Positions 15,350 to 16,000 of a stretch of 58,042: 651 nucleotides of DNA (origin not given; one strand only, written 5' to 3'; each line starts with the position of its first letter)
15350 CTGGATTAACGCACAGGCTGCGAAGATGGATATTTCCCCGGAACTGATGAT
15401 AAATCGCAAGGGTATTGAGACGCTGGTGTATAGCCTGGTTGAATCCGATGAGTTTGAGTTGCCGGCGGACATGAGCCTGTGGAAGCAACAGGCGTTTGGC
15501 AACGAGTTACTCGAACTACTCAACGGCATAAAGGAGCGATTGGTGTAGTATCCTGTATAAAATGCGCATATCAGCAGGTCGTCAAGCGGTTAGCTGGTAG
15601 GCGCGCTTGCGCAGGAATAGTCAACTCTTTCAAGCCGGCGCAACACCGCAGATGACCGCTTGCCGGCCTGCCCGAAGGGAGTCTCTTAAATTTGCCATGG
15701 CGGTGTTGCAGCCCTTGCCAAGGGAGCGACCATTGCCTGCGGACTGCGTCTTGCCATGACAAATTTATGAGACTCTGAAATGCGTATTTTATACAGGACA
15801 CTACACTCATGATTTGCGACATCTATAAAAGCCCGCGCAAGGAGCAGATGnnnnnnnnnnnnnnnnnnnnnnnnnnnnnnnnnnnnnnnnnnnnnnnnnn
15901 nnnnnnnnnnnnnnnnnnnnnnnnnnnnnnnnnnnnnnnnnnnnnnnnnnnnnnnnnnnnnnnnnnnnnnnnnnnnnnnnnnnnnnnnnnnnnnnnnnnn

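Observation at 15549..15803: Candidate novel structured element (copy A) occupying the entire rnd-ycgL spacer, with helices that covary against a second copy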

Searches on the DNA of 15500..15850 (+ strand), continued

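Call 66: search_with_rna_model(model_id=R1, sources=[window, L001, L002, L003, L004, L005, L007, L008, L012, L013, L014, L016, L018, L019, L021, L022, L023, L024, L026, L028, L030, L031, L032, L034, L036, L038, L039, L040, L041, L042, L045, L049, L050, L051, L052, L057, L058, L059, L062, L063, L065, L067, L068, L069, L070, L072, L073, L076, L078, L079, L082, L084, L086, L087, L089, L093, L100, L101, L103, L109, L112, L113, L118, L119, L121, L122], max_evalue=0.0001, make_alignment=true)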
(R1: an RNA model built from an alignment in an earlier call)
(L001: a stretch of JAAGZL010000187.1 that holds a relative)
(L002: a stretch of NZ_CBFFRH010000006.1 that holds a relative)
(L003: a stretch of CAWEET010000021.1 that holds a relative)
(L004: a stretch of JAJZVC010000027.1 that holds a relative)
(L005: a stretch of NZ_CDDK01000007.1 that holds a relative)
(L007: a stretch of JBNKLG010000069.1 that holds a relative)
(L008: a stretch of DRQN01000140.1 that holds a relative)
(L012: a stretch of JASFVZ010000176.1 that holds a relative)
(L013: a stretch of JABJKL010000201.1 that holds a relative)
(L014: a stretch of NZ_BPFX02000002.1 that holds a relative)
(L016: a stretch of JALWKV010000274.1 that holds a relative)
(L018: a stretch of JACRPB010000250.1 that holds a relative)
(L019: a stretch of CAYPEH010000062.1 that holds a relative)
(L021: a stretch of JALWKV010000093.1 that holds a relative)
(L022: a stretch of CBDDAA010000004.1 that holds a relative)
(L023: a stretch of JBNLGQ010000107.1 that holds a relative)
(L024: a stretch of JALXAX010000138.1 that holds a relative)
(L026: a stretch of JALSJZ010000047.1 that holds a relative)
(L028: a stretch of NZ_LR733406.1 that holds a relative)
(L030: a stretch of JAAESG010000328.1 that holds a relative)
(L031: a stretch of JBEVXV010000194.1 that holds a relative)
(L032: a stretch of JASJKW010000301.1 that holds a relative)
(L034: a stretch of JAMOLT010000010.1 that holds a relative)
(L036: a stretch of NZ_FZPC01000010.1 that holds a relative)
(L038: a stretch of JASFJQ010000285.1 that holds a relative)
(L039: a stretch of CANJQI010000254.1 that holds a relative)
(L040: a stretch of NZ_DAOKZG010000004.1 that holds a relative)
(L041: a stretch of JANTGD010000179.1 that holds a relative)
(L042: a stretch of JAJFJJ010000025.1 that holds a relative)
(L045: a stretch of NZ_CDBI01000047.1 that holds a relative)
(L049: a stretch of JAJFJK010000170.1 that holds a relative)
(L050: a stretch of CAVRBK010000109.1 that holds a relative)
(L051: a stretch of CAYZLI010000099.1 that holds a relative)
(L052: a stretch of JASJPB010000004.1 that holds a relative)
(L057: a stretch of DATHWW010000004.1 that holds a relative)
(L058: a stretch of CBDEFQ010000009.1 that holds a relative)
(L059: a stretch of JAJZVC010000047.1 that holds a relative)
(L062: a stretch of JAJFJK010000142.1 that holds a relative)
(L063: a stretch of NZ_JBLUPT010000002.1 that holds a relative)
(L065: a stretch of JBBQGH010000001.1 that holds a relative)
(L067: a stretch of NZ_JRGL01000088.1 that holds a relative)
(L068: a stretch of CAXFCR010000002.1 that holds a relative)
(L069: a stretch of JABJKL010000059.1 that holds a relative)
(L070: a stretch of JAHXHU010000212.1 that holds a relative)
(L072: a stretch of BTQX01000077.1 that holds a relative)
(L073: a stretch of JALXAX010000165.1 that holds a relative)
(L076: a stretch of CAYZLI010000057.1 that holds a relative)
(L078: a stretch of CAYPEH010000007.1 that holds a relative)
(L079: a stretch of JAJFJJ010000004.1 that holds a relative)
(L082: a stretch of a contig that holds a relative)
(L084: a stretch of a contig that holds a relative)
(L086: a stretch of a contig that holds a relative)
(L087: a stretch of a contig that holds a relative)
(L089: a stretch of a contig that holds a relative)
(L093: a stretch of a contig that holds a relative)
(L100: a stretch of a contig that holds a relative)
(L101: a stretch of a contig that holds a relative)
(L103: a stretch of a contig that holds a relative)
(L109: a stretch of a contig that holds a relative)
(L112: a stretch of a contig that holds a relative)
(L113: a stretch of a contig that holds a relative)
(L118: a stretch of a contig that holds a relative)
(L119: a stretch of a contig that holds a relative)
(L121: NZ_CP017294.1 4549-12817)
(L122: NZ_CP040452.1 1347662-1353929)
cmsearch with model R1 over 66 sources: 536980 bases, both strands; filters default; matches with E-value up to 0.0001: 116.
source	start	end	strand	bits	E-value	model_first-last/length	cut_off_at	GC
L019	1446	1542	-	103.3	2.2e-22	1-97/97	no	0.65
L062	2140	2236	+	101.1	7.6e-22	1-97/97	no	0.55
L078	4670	4766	-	101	8.3e-22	1-97/97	no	0.66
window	15679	15775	+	99.3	2.1e-21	1-97/97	no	0.53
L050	1484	1580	+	99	2.6e-21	1-97/97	no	0.63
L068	2193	2289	+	98.7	3.2e-21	1-97/97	no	0.58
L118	4172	4268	+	98.5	3.6e-21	1-97/97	no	0.6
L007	7280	7376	+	98.4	3.7e-21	1-97/97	no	0.61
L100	4474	4570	+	97.9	5e-21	1-97/97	no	0.6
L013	5619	5715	+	97.2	7.4e-21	1-97/97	no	0.57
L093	6370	6466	-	97.1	7.8e-21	1-97/97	no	0.54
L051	1984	2080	-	97.1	7.9e-21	1-97/97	no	0.67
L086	1469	1565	+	96.9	8.7e-21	1-97/97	no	0.59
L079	6290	6386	+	96.6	1e-20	1-97/97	no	0.53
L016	7677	7773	-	96.1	1.4e-20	1-97/97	no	0.65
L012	5208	5304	+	96.1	1.4e-20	1-97/97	no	0.64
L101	5890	5986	-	96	1.5e-20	1-97/97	no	0.59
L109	7572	7668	-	95.9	1.6e-20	1-97/97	no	0.55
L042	45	141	-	95.8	1.6e-20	1-97/97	no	0.55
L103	5798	5894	-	95.3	2.1e-20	1-97/97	no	0.66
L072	3699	3795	+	94.8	2.9e-20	1-97/97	no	0.49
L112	2900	2996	-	94.2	4.1e-20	1-97/97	no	0.64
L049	2991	3087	-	94.1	4.3e-20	1-97/97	no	0.54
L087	5960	6056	-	93.2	7.4e-20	1-97/97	no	0.66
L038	569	665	-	93.2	7.5e-20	1-97/97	no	0.63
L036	3809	3905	+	92.9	8.9e-20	1-97/97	no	0.65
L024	2701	2797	+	92.7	9.5e-20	1-97/97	no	0.51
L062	2036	2132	-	92.3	1.2e-19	1-97/97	no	0.51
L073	4298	4394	+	92.1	1.4e-19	1-97/97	no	0.52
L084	273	369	+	91.3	2.1e-19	1-97/97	no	0.65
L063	6551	6648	+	90.8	2.9e-19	1-97/97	no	0.6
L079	6186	6282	-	90.2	4.2e-19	1-97/97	no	0.53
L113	7295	7391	+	89.9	4.9e-19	1-97/97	no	0.63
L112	3004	3101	+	89.2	7.3e-19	1-97/97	no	0.59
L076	7780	7876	+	89.1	7.5e-19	1-97/97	no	0.68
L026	4758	4852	-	89.1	7.8e-19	1-97/97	no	0.55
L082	21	117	-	88.9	8.8e-19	1-97/97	no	0.55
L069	6872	6968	+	88.3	1.2e-18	1-97/97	no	0.65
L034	1876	1973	+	88.2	1.3e-18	1-97/97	no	0.65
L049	3095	3191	+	87.7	1.7e-18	1-97/97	no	0.49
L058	5975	6071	+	87.5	1.9e-18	1-97/97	no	0.51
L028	6503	6600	+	87.5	1.9e-18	1-97/97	no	0.61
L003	7477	7573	-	87.3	2.1e-18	1-97/97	no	0.66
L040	4275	4378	-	87.3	2.2e-18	1-97/97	no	0.66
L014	2717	2814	-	87.2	2.3e-18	1-97/97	no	0.62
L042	149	245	+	86.5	3.4e-18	1-97/97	no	0.49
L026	4860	4956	+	86.2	4.2e-18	1-97/97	no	0.63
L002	3377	3473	-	86.2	4.2e-18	1-97/97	no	0.58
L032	3643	3740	+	86.1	4.4e-18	1-97/97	no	0.54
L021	35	132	+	85.6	5.8e-18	1-97/97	no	0.6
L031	5281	5378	+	85.6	5.9e-18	1-97/97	no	0.63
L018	4166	4263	-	85.5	6.2e-18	1-97/97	no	0.62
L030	109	206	+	84.7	9.8e-18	1-97/97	no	0.6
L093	6474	6570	+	84.4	1.1e-17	1-97/97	no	0.49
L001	191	287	-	84.2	1.3e-17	1-97/97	no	0.52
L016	7781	7878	+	84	1.4e-17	1-97/97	no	0.61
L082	125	220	+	83.1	2.4e-17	1-97/97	no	0.56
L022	2829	2924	-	82.5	3.3e-17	1-97/97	no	0.54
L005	2250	2347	-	82.5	3.4e-17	1-97/97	no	0.55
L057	4159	4256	+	81.9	4.8e-17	1-97/97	no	0.67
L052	4522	4618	-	81.7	5.4e-17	1-97/97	no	0.6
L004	3296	3393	+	81.4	6.4e-17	1-97/97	no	0.65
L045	1643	1740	-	80.8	9e-17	1-97/97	no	0.54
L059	1951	2048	+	80.1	1.4e-16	1-97/97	no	0.64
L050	1381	1476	-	76.4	1.2e-15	1-97/97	no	0.66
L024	2596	2692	-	76.2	1.3e-15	1-97/97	no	0.58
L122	3140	3236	+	76.2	1.3e-15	1-97/97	no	0.58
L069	6767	6864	-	75.9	1.5e-15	1-97/97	no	0.53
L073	4194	4290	-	75.9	1.5e-15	1-97/97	no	0.57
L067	6903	7000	+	75.4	2e-15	1-97/97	no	0.54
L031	5177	5273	-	75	2.6e-15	1-97/97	no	0.59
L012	5105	5200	-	74.7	3e-15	1-97/97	no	0.62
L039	3580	3676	-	71.5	1.9e-14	1-97/97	no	0.62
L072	3594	3690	-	71.1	2.3e-14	1-97/97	no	0.54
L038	673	768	+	70.6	3.2e-14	1-97/97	no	0.62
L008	584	674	-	70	4.4e-14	1-97/97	no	0.58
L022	2933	3028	+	69.3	6.9e-14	1-97/97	no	0.53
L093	621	716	+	68.6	1e-13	1-97/97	no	0.57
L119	7762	7857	+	67.5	1.9e-13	1-97/97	no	0.68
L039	3686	3784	+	66.2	4.1e-13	1-97/97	no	0.56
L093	517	612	-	64.8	9.3e-13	1-97/97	no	0.52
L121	4139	4237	+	64.7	9.7e-13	1-97/97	no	0.6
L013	4585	4681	-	63.1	2.4e-12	1-97/97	no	0.49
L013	4690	4785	+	60.2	1.2e-11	1-97/97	no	0.52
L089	6806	6860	-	59.9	1.5e-11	22-76/97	no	0.69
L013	5512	5611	-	59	2.5e-11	1-97/97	no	0.54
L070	4712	4807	+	57.4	6.4e-11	1-97/97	no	0.59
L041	5666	5763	-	56.6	9.9e-11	1-97/97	no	0.63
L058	6109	6205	-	55.9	1.5e-10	1-97/97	no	0.56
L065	1155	1251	+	55.3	2.1e-10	1-97/97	no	0.64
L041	338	434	+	52.8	8.9e-10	1-97/97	no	0.59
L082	3032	3084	+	50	4.5e-09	23-75/97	no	0.57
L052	4628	4724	+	49.7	5.3e-09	1-97/97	no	0.67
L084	168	264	-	49.4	6.2e-09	1-97/97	no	0.58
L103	5903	5998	+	48.6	9.7e-09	1-97/97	no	0.71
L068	2073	2169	-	48.3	1.2e-08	1-97/97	no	0.46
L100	4367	4463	-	47.7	1.6e-08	1-97/97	no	0.69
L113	7190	7286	-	47.4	2e-08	1-97/97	no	0.57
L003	7598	7694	+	44.2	1.2e-07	1-97/97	no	0.71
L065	1039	1141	-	43.7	1.7e-07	1-97/97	no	0.62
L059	1844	1940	-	43.6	1.7e-07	1-97/97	no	0.55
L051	2091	2187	+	40.7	9.5e-07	1-97/97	no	0.7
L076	7672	7769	-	40.6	9.7e-07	1-97/97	no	0.63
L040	4387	4483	+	40.4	1.1e-06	1-97/97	no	0.71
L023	4949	5043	-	38.5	3.4e-06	1-97/97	no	0.62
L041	232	330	-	36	1.4e-05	1-97/97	no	0.66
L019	1569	1664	+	35.9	1.5e-05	1-97/97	no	0.66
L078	4793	4888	+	35.9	1.5e-05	1-97/97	no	0.66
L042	7557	7651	-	35.5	1.8e-05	1-97/97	no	0.38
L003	6696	6791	-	35.5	1.8e-05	1-97/97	no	0.5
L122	3034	3130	-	34.7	3e-05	1-97/97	no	0.56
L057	4052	4149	-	33.9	4.7e-05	1-97/97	no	0.65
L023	5117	5214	+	33.5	5.9e-05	1-97/97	no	0.61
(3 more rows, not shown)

Alignment A4: 116 matches aligned to the model, 162 columns, each read 5' to 3' on its own strand. Consensus structure (alignment columns), stored with it:
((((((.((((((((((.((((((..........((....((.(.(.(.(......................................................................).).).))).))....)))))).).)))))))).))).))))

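Call 70: search_rna_families(sources=[L002, L005, L013, L024, L031, L036, L039, L051, L057, L068, L072, L079, L084, L001, L003, L121, L122], threshold=gathering)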
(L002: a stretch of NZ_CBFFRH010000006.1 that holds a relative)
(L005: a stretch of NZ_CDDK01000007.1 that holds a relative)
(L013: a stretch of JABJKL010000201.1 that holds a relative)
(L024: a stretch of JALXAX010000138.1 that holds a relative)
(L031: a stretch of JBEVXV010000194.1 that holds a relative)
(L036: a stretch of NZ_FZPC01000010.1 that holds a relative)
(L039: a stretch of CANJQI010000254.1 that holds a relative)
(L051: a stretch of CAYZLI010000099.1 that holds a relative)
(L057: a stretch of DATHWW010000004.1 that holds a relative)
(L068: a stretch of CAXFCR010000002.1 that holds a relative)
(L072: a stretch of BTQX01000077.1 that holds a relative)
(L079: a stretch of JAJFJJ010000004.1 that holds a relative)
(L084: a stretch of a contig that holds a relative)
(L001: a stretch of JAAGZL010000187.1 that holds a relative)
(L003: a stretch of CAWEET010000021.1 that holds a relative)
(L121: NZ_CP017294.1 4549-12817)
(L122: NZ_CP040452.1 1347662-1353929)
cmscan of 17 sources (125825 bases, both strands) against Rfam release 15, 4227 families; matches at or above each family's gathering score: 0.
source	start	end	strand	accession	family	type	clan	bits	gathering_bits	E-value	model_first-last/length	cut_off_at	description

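Call 79: search_with_rna_model(model_id=R1, source=L127, max_evalue=0.01)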
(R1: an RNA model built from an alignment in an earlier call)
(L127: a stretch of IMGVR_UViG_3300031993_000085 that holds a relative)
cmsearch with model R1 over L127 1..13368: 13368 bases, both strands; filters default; matches with E-value up to 0.01: 1.
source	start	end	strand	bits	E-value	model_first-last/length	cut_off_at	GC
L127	6376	6446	+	21.3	0.0016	1-97/97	no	0.62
